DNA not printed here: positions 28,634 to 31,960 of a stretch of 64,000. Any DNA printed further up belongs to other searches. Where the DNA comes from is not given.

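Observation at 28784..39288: secA-led operon encoding two ~1000-aa paralogous membrane proteins around a GT-C-like permease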

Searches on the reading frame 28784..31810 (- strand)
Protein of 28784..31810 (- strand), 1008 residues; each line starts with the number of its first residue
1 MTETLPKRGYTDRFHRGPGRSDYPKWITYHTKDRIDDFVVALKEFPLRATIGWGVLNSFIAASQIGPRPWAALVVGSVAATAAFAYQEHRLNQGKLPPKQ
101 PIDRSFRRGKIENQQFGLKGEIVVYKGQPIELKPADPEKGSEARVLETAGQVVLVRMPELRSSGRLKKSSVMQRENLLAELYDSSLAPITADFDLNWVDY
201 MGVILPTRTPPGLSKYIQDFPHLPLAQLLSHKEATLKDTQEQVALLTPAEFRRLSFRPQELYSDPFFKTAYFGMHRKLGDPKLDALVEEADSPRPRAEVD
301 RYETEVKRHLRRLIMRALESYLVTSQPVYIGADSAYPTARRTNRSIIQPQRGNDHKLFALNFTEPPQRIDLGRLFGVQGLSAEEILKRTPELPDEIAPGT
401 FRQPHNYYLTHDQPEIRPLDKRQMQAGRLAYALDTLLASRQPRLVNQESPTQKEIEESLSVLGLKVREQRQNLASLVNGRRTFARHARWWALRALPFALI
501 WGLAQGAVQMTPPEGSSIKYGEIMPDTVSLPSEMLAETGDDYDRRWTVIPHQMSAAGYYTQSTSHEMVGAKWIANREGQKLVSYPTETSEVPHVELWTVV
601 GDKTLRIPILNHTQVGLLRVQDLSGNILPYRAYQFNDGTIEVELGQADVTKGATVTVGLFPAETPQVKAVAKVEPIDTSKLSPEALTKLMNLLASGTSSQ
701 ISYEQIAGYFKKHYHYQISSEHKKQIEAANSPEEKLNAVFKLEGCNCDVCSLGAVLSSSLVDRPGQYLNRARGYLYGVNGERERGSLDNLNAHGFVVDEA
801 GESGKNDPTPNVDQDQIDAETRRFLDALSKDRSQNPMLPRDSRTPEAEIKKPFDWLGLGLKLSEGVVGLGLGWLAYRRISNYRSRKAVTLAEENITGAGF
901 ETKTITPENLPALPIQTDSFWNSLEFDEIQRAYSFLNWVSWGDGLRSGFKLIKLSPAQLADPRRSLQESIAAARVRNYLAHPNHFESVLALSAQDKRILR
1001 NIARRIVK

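Call 5: search_protein_families(library=pfam, proteins=[window:28784-31810:-], max_evalue=1)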
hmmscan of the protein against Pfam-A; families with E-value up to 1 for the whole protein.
window:28784-31810:- (1008 aa): 1 family
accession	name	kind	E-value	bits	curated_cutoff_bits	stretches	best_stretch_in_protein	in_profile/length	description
PF13565.12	HTH_32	-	0.14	13.1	33.7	0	679-722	27-68/73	Homeodomain-like domain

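Call 10: search_protein_families(library=ncbifam, proteins=[window:28784-31810:-], max_evalue=1)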
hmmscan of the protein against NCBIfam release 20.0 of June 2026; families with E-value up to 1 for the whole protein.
window:28784-31810:- (1008 aa): 0 families

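Call 13: find_homologous_proteins(query=A1, max_evalue=0.01)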
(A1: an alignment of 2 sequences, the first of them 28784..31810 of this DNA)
Query A1 (2 sequences) (1008 aa, profile of the alignment): 1 proteins with E <= 0.01 among 8000 candidates.
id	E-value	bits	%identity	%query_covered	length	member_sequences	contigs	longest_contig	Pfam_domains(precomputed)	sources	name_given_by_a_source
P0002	0.0e+0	1923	100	100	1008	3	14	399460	-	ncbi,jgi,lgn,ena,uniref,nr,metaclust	ncbi:hypothetical protein A2631_03215 [Candidatus Daviesbacteria bacterium RIFCSPHIGHO2_01_FULL_44_2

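Call 16: find_encoding_contigs(protein=P0002, flank=10000, max_places=10)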
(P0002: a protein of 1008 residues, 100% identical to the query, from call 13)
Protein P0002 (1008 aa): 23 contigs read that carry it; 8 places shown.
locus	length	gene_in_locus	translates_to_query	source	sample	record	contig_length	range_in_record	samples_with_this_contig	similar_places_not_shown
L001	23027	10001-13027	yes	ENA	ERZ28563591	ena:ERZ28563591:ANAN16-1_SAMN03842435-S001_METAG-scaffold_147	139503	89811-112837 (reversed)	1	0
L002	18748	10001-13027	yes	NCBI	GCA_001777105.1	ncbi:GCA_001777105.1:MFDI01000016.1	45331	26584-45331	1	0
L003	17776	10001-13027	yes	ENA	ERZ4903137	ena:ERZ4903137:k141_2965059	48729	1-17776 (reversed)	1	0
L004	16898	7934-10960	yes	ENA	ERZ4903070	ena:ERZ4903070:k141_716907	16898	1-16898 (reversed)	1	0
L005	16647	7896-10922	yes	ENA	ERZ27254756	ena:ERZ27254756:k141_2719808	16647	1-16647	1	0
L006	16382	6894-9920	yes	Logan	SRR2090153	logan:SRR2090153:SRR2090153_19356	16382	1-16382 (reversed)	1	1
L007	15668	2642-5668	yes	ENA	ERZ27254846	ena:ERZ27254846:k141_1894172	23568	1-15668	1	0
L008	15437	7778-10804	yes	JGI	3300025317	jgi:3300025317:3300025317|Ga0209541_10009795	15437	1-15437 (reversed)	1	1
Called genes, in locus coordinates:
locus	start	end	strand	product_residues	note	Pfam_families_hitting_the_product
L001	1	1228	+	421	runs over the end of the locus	PF02403:Seryl_tRNA_N, PF00587:tRNA-synt_2b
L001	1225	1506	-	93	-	-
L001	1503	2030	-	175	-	-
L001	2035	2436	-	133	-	-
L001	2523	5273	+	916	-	PF07517:SecA_DEAD, PF01043:SecA_PP_bind, PF21090:P-loop_SecA, PF00271:Helicase_C (weak), PF21090:P-loop_SecA, PF07516:SecA_SW, PF02810:SEC-C (weak)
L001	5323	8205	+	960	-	-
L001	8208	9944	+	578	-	-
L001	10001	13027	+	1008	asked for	-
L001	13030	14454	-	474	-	-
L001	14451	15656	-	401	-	-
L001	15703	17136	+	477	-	PF03486:HI0933_like (faint), PF13450:NAD_binding_8, PF13738:Pyr_redox_3 (weak), PF01593:Amino_oxidase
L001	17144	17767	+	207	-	PF00300:His_Phos_1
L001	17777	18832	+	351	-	PF13399:LytR_C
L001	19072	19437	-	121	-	PF01219:DAGK_prokar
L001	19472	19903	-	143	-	PF02367:TsaE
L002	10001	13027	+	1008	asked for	-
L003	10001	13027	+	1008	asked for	-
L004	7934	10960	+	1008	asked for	-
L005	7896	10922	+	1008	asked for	-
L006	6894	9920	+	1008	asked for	-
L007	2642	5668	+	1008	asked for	-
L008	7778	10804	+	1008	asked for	-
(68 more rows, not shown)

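Call 17: search_solved_structures(query=A1, max_evalue=10)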
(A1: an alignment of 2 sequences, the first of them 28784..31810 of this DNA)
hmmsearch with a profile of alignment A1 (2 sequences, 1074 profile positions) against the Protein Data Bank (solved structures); distinct sequences matched with E-value up to 10: 0.

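Call 29: predict_structure(alignment_id=A1)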
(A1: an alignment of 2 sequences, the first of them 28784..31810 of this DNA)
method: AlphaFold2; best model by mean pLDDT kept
length: 1008 residues; sequences in the alignment: 2
mean_pLDDT: 31.2   pTM: 0.25
mean pLDDT of the five models: 31.2, 30.9, 29.4, 27.9, 27.7
residues with pLDDT >= 90: 0; 70-90: 5; 50-70: 96; < 50: 907
segments of 3 or more residues with pLDDT < 50: 1-284, 290-293, 295-300, 302-618, 623-625, 634-640, 645-678, 685-687, 689-720, 743-916, 940-970, 988-990
pLDDT, mean of each block of 10 residues (from residue 1): 24 22 21 22 24 29 28 28 29 25 21 21 22 23 21 21 22 25 21 21 23 31 29 24 25 26 31 33 49 47 47 35 23 20 22 21 23 26 33 35 32 34 37 32 22 28 24 24 27 27 25 24 23 22 22 22 27 28 26 33 44 46 52 47 46 45 28 36 50 34 41 38 56 56 37 26 22 21 23 23 26 27 26 22 22 23 24 24 24 25 28 44 54 56 37 31 40 61 55 60 67
secondary structure, 60 per line:
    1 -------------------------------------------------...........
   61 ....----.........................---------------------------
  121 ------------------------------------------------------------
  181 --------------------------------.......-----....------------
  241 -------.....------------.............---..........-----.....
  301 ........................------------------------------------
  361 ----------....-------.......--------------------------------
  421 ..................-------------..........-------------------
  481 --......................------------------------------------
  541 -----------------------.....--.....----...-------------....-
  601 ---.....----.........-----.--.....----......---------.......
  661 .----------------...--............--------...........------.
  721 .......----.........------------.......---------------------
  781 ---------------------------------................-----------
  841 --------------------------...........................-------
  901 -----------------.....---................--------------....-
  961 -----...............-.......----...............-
elements in order (helices of 4 or more, strands of 3 or more residues): H50-64 H69-93 H213-219 H225-228 H248-252 H265-277 H281-290 H296-324 H371-374 H382-388 H421-438 H452-461 H483-504 E564-568 E571-575 E580-582 E596-599 E604-608 E613-621 E630-634 E639-644 E654-661 H683-694 H703-713 H720-727 H732-740 H753-759 H814-829 H867-893 H918-922 H926-941 H956-959 H966-980 H982-988 H993-1007

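Call 30: search_protein_representatives(alignment_id=A1)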
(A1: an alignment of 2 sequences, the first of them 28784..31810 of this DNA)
Query: 2 sequences, 1074 profile positions. Proteins with E-value up to 0.001 (for the whole library): 81; up to 1e-10: 63; up to 1e-30: 33. The best 81 are listed.
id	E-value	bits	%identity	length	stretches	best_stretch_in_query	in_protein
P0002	0.0e+00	1922.5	-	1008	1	1-1057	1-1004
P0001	0.0e+00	1752.1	-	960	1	15-1074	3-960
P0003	1.0e-58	215.5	-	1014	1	191-1057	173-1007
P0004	1.1e-55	205.4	-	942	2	580-1059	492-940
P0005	4.1e-55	203.5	-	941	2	569-1058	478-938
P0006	2.5e-49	184.4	-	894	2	571-1058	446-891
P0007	3.3e-48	180.7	-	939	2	579-1043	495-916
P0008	6.3e-48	179.7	-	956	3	580-842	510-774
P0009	3.3e-47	177.4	-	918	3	580-820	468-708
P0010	8.3e-47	176.0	-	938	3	447-1058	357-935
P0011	1.0e-46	175.8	-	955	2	584-1058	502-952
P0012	8.5e-46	172.7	-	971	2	448-1057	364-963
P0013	9.1e-46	172.6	-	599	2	432-865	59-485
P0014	4.6e-44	166.9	-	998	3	571-844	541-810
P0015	5.6e-43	163.4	-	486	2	572-891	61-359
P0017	8.6e-42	159.4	-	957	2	442-1058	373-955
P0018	3.8e-40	154.0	-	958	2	434-1041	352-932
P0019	5.8e-40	153.4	-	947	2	580-1061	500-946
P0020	1.1e-39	152.4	-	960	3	569-852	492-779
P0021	2.5e-39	151.3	-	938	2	580-1040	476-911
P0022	6.5e-38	146.6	-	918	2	580-1058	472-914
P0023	5.5e-37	143.5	-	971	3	575-856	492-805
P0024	7.6e-37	143.0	-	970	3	580-843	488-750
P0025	7.6e-37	143.0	-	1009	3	572-837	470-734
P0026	8.4e-37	142.9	-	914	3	442-823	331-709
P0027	2.2e-36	141.5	-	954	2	447-1058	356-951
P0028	3.6e-36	140.8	-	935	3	442-850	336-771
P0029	6.8e-36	139.9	-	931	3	576-1057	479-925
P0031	2.7e-34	134.6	-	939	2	492-1058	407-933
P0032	2.7e-34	134.6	-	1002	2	584-1058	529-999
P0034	6.7e-30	120.0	-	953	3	446-1059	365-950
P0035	1.1e-29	119.4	-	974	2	430-1058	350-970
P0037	4.5e-29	117.3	-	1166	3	571-853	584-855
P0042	1.0e-26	109.5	-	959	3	575-1046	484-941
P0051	3.0e-21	91.4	-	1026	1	520-1002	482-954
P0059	2.6e-15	71.8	-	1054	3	638-1056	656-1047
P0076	1.2e-04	36.5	-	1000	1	571-990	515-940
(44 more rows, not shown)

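Call 33: search_solved_structures(query=A2, max_evalue=10, show_alignments=3)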
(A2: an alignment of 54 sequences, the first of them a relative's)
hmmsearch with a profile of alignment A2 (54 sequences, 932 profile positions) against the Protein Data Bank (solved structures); distinct sequences matched with E-value up to 10: 0.

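Call 34: find_homologous_proteins(query=A2, max_evalue=0.001)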
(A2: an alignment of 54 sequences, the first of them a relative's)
Query A2 (54 sequences) (1008 aa, profile of the alignment): 1 proteins with E <= 0.001 among 8000 candidates.
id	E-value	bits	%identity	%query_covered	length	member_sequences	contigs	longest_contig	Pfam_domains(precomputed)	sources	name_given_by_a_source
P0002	2.6e-178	613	100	100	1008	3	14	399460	-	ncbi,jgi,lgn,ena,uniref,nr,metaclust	ncbi:hypothetical protein A2631_03215 [Candidatus Daviesbacteria bacterium RIFCSPHIGHO2_01_FULL_44_2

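Call 37: find_encoding_contigs(protein=P0003, flank=10000, max_places=3)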
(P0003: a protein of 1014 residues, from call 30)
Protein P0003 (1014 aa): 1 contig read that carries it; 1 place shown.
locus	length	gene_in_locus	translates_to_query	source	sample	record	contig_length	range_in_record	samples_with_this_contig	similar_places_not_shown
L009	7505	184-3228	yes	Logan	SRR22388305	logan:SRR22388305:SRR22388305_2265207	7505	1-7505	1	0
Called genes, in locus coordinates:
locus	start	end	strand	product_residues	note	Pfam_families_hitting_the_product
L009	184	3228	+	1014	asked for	-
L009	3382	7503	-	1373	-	?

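Call 38: find_encoding_contigs(protein=P0004, flank=10000, max_places=3)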
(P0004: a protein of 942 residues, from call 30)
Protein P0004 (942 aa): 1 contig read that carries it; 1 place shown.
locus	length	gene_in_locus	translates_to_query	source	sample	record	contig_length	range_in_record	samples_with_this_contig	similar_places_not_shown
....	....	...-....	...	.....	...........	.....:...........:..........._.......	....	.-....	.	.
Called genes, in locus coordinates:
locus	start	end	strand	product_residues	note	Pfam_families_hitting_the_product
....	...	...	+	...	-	-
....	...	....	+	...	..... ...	-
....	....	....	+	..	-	?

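Call 39: list_cluster_members(proteins=[P0005, P0006, P0007, P0008, P0009, P0010, P0011, P0012, P0014, P0017])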
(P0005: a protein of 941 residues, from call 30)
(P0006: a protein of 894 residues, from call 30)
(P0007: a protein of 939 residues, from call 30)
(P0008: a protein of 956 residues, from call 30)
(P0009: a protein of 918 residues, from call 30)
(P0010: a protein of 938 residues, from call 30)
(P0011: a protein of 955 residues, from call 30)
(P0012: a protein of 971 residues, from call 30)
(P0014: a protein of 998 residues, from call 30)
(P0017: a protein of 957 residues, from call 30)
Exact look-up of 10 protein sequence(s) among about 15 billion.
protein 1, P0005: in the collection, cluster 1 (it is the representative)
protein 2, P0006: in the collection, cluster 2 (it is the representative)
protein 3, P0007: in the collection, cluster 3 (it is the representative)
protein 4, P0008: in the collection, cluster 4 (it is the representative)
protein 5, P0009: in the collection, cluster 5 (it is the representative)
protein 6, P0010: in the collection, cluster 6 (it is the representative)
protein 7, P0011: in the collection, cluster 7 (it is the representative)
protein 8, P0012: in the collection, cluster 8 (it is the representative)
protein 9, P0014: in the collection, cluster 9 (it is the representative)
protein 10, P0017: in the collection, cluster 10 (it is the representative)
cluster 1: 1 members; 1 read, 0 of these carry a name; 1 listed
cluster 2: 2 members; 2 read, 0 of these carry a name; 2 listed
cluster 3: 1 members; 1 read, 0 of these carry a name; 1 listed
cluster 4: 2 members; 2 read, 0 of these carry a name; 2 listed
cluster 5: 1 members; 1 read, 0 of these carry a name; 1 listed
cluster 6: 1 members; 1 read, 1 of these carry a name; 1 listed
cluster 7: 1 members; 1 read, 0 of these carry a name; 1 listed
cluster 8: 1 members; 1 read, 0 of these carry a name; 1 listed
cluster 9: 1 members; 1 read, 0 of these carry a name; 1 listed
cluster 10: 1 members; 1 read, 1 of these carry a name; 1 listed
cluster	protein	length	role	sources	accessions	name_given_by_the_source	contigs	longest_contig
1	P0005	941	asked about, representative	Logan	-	-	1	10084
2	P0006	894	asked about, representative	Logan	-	-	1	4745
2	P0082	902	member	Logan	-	-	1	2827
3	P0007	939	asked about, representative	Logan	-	-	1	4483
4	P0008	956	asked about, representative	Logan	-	-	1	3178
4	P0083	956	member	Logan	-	-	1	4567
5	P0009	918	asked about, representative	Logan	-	-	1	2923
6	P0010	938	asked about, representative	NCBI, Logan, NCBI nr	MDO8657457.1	MAG: hypothetical protein Q7K55_01855 [Candidatus Levybacteria bacterium] | hypothetical protein [Candidatus Levybacteria bacterium]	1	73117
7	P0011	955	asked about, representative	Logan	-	-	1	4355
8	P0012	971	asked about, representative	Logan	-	-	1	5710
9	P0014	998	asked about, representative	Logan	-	-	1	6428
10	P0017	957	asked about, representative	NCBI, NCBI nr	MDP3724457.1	MAG: hypothetical protein Q8R11_02360 [bacterium] | hypothetical protein [bacterium]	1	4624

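Call 40: find_encoding_contigs(protein=P0010, flank=10000, max_places=2)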
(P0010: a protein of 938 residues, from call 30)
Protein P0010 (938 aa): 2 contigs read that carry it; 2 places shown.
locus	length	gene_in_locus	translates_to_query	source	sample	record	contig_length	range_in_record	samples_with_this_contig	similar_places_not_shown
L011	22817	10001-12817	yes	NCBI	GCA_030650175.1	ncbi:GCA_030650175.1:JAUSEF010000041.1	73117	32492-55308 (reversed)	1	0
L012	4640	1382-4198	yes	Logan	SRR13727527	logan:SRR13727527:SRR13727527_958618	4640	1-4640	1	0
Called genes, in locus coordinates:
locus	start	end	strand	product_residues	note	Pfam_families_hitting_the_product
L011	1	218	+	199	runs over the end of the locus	PF01371:Trp_repressor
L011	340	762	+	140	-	PF05014:Nuc_deoxyrib_tr (weak)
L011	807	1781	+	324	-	PF01210:NAD_Gly3P_dh_N (weak), PF03446:NAD_binding_2, PF00393:6PGD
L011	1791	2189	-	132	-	-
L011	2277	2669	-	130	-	-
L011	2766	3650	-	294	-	-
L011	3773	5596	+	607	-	PF00587:tRNA-synt_2b, PF04073:tRNA_edit, PF03129:HGTP_anticodon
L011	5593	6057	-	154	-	-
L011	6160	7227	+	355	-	-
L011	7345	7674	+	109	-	PF11969:DcpS_C, PF01230:HIT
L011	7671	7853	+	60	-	PF01165:Ribosomal_S21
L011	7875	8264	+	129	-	PF02130:YbeY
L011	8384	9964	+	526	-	PF13177:DNA_pol3_delta2, PF00004:AAA (weak)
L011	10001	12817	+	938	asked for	-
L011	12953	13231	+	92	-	PF02575:YbaB_DNA_bd (weak)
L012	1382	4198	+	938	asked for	-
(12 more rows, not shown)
